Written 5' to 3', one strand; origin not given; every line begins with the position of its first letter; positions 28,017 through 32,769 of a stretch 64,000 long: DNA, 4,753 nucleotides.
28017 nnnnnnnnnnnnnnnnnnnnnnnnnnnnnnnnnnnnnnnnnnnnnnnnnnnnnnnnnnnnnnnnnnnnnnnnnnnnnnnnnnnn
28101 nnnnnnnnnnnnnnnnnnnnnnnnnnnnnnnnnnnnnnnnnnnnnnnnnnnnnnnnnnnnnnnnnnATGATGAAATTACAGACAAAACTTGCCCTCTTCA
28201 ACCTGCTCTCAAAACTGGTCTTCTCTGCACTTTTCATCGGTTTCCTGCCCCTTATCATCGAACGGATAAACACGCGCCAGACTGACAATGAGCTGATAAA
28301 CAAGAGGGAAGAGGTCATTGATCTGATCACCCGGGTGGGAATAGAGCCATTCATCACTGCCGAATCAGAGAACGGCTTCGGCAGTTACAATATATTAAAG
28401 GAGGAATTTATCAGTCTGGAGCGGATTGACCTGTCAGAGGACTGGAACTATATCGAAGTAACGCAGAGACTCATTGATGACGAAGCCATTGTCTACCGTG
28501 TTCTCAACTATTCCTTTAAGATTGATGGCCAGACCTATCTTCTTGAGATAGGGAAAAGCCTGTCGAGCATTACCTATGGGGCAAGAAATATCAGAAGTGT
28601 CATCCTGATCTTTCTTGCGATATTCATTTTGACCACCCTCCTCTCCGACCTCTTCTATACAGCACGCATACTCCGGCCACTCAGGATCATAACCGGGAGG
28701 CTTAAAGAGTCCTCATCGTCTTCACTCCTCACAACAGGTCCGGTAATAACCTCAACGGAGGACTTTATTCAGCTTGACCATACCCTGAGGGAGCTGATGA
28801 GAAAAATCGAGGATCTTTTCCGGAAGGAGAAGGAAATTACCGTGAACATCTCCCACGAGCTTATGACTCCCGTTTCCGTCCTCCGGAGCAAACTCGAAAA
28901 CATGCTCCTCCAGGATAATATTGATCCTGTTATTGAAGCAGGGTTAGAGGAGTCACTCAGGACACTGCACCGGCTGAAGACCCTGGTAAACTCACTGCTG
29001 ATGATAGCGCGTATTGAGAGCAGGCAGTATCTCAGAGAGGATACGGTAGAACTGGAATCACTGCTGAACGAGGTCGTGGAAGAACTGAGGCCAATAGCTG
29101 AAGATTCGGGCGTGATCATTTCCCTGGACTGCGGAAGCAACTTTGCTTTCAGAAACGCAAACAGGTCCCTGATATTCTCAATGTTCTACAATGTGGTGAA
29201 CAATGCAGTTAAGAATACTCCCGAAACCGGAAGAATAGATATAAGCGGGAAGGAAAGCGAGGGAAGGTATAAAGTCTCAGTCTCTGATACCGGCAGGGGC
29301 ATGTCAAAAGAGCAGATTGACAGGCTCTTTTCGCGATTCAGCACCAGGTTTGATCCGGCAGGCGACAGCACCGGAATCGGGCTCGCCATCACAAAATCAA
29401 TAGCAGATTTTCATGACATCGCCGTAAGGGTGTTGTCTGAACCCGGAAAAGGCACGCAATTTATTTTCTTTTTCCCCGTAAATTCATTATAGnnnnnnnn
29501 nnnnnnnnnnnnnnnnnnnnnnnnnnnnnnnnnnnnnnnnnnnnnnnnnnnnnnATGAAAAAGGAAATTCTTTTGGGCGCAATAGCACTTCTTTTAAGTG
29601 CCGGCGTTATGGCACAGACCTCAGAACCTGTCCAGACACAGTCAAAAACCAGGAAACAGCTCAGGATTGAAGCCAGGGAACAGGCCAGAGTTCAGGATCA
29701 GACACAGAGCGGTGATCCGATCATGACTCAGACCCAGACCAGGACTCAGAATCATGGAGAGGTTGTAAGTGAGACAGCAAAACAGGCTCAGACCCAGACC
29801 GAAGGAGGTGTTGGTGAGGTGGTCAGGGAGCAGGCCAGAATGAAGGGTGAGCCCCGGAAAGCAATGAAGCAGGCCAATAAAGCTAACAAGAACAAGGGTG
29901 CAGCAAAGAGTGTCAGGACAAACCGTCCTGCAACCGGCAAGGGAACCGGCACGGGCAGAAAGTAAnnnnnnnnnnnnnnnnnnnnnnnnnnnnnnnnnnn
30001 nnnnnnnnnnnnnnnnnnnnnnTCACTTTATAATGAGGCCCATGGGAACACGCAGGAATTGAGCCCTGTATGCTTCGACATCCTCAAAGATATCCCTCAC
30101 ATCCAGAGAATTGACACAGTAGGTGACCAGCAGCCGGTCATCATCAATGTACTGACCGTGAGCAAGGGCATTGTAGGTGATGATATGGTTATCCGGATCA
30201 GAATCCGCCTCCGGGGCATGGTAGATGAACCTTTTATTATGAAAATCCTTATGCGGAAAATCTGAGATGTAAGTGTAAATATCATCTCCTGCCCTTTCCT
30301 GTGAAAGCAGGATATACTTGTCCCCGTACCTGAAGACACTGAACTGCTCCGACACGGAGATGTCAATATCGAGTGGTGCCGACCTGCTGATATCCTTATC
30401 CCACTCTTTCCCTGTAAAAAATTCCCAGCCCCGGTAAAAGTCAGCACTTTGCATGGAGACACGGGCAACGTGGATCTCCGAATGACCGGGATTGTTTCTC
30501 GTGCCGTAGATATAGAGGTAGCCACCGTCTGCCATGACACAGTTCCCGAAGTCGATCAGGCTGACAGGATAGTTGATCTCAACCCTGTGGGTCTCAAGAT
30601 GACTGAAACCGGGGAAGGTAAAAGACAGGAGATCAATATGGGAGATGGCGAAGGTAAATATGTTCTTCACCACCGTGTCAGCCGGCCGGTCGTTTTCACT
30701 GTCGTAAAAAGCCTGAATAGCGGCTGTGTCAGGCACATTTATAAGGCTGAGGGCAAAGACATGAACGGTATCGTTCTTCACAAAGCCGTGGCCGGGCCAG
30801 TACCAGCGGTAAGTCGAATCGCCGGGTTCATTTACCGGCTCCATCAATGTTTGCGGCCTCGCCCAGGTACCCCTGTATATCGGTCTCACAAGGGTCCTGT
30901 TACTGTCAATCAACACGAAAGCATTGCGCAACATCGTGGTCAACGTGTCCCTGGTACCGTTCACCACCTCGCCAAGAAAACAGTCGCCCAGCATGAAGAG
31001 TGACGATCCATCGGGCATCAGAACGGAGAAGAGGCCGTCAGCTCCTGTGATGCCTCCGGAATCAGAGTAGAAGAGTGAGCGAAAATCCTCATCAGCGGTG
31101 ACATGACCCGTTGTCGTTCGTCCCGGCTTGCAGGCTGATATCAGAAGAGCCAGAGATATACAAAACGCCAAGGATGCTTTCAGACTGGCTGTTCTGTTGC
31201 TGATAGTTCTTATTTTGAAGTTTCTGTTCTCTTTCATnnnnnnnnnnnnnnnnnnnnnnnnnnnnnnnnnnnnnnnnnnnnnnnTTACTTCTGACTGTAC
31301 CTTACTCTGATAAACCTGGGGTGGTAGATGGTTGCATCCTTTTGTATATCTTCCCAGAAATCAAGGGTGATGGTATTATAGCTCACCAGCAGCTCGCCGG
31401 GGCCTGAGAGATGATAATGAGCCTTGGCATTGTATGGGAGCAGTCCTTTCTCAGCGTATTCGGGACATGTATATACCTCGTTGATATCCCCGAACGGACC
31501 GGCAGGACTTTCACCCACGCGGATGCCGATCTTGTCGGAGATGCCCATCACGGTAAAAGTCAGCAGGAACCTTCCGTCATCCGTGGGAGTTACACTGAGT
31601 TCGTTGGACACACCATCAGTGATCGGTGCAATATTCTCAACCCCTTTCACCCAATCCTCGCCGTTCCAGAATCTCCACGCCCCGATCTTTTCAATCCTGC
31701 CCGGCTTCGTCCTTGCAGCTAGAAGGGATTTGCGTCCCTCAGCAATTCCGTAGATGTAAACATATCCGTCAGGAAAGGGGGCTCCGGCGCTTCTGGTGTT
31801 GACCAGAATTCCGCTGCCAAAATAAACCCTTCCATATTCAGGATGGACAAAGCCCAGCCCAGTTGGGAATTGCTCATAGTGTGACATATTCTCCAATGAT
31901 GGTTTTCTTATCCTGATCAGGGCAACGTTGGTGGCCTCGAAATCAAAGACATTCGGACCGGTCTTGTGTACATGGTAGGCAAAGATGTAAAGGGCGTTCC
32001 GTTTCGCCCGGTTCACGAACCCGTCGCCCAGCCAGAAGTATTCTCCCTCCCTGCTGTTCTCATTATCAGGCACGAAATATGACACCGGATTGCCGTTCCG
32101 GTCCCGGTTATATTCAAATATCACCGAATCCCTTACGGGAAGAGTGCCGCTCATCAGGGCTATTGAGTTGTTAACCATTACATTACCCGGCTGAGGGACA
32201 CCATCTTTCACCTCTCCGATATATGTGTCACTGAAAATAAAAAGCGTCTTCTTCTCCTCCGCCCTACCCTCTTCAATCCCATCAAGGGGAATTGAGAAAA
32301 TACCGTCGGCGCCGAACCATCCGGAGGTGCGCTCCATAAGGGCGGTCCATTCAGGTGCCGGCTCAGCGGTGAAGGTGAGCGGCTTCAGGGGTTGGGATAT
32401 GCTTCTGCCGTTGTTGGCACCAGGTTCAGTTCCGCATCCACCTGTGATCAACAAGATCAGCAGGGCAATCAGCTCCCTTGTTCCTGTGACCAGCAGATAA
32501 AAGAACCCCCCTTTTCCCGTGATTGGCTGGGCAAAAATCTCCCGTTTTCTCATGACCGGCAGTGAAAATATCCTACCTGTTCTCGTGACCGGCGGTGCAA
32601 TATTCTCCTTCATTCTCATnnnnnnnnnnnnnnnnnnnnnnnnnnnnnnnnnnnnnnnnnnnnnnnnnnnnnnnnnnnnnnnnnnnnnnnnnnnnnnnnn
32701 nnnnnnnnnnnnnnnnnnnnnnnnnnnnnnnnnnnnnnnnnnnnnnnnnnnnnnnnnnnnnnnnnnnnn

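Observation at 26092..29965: Two-component system with a beta-barrel protein, bracketed by two paralogous secreted Gln-rich disordered proteins (Cpx-like module?)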

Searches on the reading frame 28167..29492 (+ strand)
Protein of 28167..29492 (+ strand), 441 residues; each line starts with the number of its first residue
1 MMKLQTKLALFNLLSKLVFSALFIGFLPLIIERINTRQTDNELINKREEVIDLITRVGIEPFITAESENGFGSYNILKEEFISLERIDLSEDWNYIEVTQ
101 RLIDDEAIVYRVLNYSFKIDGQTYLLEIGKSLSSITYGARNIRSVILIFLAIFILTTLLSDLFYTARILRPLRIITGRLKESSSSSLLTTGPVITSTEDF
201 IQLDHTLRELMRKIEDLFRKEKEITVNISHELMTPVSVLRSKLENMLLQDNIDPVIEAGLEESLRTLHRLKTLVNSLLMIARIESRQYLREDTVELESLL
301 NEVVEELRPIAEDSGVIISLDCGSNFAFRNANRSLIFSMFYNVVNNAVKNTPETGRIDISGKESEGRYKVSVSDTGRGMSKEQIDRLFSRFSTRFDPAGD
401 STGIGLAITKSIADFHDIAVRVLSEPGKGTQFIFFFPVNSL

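Call 3: search_protein_families(library=pfam, proteins=[window:28167-29492:+], max_evalue=1)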
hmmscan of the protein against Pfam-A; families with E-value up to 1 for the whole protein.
window:28167-29492:+ (441 aa): 7 families
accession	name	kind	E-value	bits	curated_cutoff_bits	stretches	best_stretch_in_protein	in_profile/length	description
PF02518.31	HATPase_c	-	2.1e-23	83.3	26.4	1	334-438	4-109/111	Histidine kinase-, DNA gyrase B-, and HSP90-like ATPase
PF00512.31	HisKA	-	3.4e-07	30.7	26.9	1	227-285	8-65/66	His Kinase A (phospho-acceptor) domain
PF13581.12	HATPase_c_2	-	0.00033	21.1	27.4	1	339-418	39-114/127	Histidine kinase-like ATPase domain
PF13589.12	HATPase_c_3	-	0.021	15.3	25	1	343-391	10-56/137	Histidine kinase-, DNA gyrase B-, and HSP90-like ATPase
PF09355.15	Phage_Gp19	-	0.11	13.4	22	1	293-355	10-72/116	Phage protein Gp19/Gp15/Gp42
PF07670.19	Gate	-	0.13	13.2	29.6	1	144-194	3-52/104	Nucleoside recognition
PF02074.21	Peptidase_M32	-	0.27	10.3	25.1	1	312-394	93-173/489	Carboxypeptidase Taq (M32) metallopeptidase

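Call 4: search_protein_families(library=ncbifam, proteins=[window:28167-29492:+], max_evalue=1)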
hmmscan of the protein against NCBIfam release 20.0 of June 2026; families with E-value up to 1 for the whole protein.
window:28167-29492:+ (441 aa): 82 families (the best 25 are shown)
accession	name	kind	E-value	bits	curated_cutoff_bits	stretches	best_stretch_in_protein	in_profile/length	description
NF052314.1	T9SS_HK_PorY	subfamily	3.8e-60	204.1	350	1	3-420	1-403/418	PorY family sensor histidine kinase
TIGR01386.1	cztS_silS_copS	subfamily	2.2e-45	155.5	292.55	1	102-437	122-457/457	heavy metal sensor histidine kinase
TIGR02966.1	phoR_proteo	equivalog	3.9e-41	141.2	334.2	1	214-436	107-333/333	phosphate regulon sensor histidine kinase PhoR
NF046044.1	PnpS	equivalog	5e-37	127.8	400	1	214-437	163-390/390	two-component system histidine kinase PnpS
NF041735.1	hist_kin_RppB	equivalog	7e-35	120.6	400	1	211-434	206-435/438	two-component system sensor histidine kinase RppB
NF033092.0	HK_WalK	equivalog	3.7e-32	111.7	725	1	219-437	370-593/594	cell wall metabolism sensor histidine kinase WalK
NF053855.1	HisKinPhoRBctds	equivalog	2.3e-31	108.9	500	1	218-435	358-580/583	two-component system sensor histidine kinase PhoR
NF007345.0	PRK09835.1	subfamily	5.1e-31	107.8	423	1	119-437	159-479/482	Cu(+)/Ag(+) sensor histidine kinase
NF008312.0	PRK11100.1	equivalog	5.5e-31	107.9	356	1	126-431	164-467/477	two-component system sensor histidine kinase CreC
NF008235.0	PRK11006.1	equivalog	4e-29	101.7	390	1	216-438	199-423/431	phosphate regulon sensor histidine kinase PhoR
NF040691.1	MtrAB_MtrB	equivalog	1.4e-28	100.3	450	1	200-438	250-492/507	MtrAB system histidine kinase MtrB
NF008025.0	PRK10755.1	equivalog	1.5e-27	96.2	314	1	142-421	66-338/362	two-component system sensor histidine kinase PmrB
NF012163.2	BaeS_SmeS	equivalog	2.7e-27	95.8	500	1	135-426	156-446/457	sensor histidine kinase efflux regulator BaeS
NF045903.1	CuHisKinLciSLeg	equivalog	6.6e-27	94.9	700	1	150-435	68-355/357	copper-responsive two-component system sensor histidine kinase LciS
NF007664.1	PRK10337.1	equivalog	3.7e-26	91.8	475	1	150-429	162-435/442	quorum sensing histidine kinase QseC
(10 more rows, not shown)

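Call 43: search_solved_structures(query=window:28167-29492:+, max_evalue=0.001)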
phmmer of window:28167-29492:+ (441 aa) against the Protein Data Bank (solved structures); distinct sequences matched with E-value up to 0.001: 50.
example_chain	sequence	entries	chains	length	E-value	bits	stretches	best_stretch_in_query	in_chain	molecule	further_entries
8u4x_A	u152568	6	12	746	6.9e-21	78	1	203-438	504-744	histidine kinase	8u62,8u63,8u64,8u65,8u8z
6paj_A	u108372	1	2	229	4e-20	75.5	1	219-437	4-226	Sensor protein SrrB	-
4q20_A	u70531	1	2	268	2.7e-19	72.7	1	212-437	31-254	Sensor protein DivL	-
4jas_A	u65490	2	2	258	9e-19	71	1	211-438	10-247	Histidine kinase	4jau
4i5s_A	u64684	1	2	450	4.2e-18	68.8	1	219-438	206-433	Putative histidine kinase CovS; VicK-like protein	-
2c2a_A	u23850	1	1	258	5.9e-18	68.3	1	211-438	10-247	SENSOR HISTIDINE KINASE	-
5uht_A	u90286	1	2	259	5.9e-18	68.3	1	211-438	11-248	Sensor histidine kinase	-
3dge_A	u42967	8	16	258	6e-18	68.3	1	211-438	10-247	Sensor protein | Histidine kinase | Sensor histidine kinase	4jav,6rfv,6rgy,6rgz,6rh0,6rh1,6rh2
7zp0_A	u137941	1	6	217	1.1e-17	67.5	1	227-437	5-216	Sensor protein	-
6azr_A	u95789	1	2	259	2.9e-17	66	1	211-438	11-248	Sensor histidine kinase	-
9jfj_A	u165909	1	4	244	7.8e-17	64.6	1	210-439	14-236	Sensor histidine kinase ZraS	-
6rh7_A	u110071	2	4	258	1.5e-16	63.7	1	211-438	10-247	Sensor histidine kinase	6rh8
5c93_A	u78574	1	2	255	3.3e-16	62.5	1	220-437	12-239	Histidine kinase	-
4u7n_A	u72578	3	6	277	3.9e-16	62.3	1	219-437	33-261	Histidine protein kinase sensor protein | Histidine kinase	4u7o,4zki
4biu_A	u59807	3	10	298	7e-15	58.2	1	179-438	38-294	SENSOR PROTEIN CPXA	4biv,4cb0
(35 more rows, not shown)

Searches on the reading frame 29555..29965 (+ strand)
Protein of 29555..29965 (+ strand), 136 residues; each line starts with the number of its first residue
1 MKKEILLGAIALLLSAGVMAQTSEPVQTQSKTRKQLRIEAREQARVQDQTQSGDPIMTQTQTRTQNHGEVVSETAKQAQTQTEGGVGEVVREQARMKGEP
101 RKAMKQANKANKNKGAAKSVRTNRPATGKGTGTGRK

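Call 3: search_protein_families(library=pfam, proteins=[window:29555-29965:+], max_evalue=1)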
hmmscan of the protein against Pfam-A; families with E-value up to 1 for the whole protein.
window:29555-29965:+ (136 aa): 4 families
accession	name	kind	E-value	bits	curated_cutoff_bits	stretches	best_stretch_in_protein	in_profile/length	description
PF13663.11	DUF4148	-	0.021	15.7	27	1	1-41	1-46/62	Domain of unknown function (DUF4148)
PF11777.13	DUF3316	-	0.3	11.5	24.4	1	3-76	1-71/145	Protein of unknown function (DUF3316)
PF01080.22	Presenilin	-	0.32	10.1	34.3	1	11-112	213-321/408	Presenilin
PF00813.25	FliP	-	0.45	10.9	26.9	1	5-81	41-114/191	FliP family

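Call 4: search_protein_families(library=ncbifam, proteins=[window:29555-29965:+], max_evalue=1)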
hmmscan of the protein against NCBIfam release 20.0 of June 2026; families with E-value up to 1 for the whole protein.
window:29555-29965:+ (136 aa): 8 families
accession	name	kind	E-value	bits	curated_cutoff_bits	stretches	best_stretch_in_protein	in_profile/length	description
NF045508.1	PhasinPhaH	equivalog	0.0032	17.7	250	1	18-120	62-166/234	phasin PhaH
NF050124.2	chryseobasin_RiPP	equivalog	0.0045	17.6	50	1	10-51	8-47/71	MNIO class RiPP chryseobasin precursor ChrA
NF040677.1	wall_bind_EntC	exception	0.1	11.4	770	1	22-120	174-271/422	cell wall-binding protein EntC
TIGR04260.1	Cyano_gly_rpt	equivalog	0.14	12.7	31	1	1-63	1-63/118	GrrA/OscA1 family cyclophane-containing rSAM-modified RiPP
NF009438.0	PRK12797.1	subfamily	0.16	11.7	179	1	5-75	54-123/217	EscR/YscR/HrcR family type III secretion system export apparatus protein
NF011492.0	PRK14900.1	equivalog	0.16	9.8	1783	1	33-129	902-999/1044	valine--tRNA ligase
NF003116.0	PRK04036.1-1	equivalog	0.62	8.6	425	1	32-135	46-148/530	DNA-directed DNA polymerase II small subunit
NF041110.1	HPE1_fam_CxxC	domain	0.89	9.9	45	0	4-100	3-89/94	plant virulence effector HPE1-like domain-containing protein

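Call 10: find_homologous_proteins(query=window:29555-29965:+, max_evalue=0.01)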
Query window:29555-29965:+ (136 aa): 40 proteins with E <= 0.01 among 71 candidates.
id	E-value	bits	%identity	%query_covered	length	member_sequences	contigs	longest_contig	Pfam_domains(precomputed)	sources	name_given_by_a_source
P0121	2.4e-59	216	65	100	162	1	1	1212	-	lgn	-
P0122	1.5e-58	214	64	100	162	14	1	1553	-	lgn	-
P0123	3.7e-58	212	65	100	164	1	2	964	-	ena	-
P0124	9.1e-57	208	62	100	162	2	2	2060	-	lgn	-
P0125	1.0e-56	208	79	100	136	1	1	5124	-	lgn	-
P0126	5.5e-56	205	64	100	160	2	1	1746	-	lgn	-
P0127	2.7e-54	200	61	100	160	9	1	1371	-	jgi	-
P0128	1.6e-53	197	66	100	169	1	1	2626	-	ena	-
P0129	1.0e-52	195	61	100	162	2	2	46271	-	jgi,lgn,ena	-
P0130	5.1e-52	193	61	97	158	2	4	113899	-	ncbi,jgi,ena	-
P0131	6.0e-51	189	61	100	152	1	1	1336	-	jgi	-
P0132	1.6e-50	188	74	100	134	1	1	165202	-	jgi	jgi:hypothetical protein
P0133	6.7e-50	186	60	100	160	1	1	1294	-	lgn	-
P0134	3.0e-49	184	59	100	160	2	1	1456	-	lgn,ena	-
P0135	1.8e-48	181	74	100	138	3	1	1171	-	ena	-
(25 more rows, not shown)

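Call 52: predict_structure(alignment_id=A3)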
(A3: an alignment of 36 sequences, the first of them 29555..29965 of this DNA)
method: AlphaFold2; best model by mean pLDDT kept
length: 136 residues; sequences in the alignment: 36
mean_pLDDT: 57.2   pTM: 0.19
mean pLDDT of the five models: 57.2, 54.5, 53.8, 53.0, 49.6
residues with pLDDT >= 90: 0; 70-90: 1; 50-70: 122; < 50: 13
segments of 3 or more residues with pLDDT < 50: 21-25, 47-49
pLDDT, mean of each block of 10 residues (from residue 1): 58 54 48 63 56 53 56 56 56 62 66 57 57 56
secondary structure, 60 per line:
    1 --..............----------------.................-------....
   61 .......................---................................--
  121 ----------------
elements in order: H3-16 H33-49 H57-83 H87-118

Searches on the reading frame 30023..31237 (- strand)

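Call 29: search_protein_families(library=pfam, proteins=[window:30023-31237:-], max_evalue=0.01)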
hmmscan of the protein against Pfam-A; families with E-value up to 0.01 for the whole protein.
window:30023-31237:- (404 aa): 2 families
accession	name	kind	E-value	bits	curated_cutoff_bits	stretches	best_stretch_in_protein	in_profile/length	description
PF13810.12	DUF4185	-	2.1e-07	30.9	39.5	1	233-338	166-270/309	Domain of unknown function (DUF4185)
PF16396.11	DUF5005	-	1.9e-06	27.4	29.6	0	228-346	252-377/443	Domain of unknown function (DUF5005)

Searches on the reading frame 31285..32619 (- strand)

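Call 29: search_protein_families(library=pfam, proteins=[window:31285-32619:-], max_evalue=0.01)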
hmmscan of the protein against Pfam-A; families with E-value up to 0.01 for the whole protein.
window:31285-32619:- (444 aa): 2 families
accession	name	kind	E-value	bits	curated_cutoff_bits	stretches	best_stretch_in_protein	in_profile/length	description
PF13810.12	DUF4185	-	5.2e-13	49.3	39.5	1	281-383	169-271/309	Domain of unknown function (DUF4185)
PF16396.11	DUF5005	-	0.00058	19.2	29.6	0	362-439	349-433/443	Domain of unknown function (DUF5005)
